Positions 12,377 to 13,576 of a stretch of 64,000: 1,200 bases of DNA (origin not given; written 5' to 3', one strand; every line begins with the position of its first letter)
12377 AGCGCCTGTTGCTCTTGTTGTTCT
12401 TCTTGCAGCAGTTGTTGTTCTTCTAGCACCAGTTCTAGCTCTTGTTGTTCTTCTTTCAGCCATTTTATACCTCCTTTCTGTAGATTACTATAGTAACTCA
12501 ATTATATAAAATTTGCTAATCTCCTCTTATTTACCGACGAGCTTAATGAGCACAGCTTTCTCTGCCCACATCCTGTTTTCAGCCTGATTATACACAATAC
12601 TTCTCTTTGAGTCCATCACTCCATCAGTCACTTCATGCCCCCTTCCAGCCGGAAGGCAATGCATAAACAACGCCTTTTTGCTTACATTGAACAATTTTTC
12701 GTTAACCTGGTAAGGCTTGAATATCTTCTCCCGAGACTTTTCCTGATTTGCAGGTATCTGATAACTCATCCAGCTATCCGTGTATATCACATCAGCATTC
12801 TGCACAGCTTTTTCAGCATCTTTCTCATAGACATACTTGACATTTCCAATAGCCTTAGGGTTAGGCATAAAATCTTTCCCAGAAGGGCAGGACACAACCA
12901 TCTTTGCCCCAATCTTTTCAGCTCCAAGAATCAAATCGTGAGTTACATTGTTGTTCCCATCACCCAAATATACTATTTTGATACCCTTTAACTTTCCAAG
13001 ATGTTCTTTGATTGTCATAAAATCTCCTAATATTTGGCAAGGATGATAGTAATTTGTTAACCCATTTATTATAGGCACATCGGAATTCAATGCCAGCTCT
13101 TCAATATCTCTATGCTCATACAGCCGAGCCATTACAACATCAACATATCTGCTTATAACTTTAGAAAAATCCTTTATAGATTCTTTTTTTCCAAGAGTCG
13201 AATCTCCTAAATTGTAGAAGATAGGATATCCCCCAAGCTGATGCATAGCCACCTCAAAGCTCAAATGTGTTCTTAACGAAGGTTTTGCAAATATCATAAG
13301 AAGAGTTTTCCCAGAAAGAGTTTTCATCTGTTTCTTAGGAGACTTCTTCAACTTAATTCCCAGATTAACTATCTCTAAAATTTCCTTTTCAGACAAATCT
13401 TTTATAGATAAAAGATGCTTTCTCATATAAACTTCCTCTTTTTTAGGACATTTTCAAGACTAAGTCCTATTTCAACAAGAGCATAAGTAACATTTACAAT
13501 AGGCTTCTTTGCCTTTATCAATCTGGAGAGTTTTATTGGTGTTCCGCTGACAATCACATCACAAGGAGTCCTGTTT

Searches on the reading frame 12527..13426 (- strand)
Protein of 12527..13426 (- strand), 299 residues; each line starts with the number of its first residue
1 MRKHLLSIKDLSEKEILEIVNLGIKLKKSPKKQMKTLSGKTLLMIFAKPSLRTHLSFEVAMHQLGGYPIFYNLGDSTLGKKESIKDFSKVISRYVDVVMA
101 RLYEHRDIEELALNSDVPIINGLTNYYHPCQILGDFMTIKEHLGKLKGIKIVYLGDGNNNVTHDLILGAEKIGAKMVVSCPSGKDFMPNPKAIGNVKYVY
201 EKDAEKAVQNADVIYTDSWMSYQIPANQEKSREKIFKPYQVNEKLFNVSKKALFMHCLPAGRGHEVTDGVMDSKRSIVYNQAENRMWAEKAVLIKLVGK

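Call 69: search_protein_families(library=pfam, proteins=[window:12527-13426:-], max_evalue=0.01)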
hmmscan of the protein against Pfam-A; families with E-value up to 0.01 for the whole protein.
window:12527-13426:- (299 aa): 3 families
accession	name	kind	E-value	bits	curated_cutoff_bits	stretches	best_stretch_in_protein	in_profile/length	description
PF02729.26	OTCace_N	-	1.5e-46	158.6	29.9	1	3-141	1-148/148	Aspartate/ornithine carbamoyltransferase, carbamoyl-P binding domain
PF00185.30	OTCace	-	2.1e-46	158.3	29.4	1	147-294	1-155/157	Aspartate/ornithine carbamoyltransferase, Asp/Orn binding domain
PF00205.28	TPP_enzyme_M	-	0.0066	16.6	30.4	0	152-214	16-81/137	Thiamine pyrophosphate enzyme, central domain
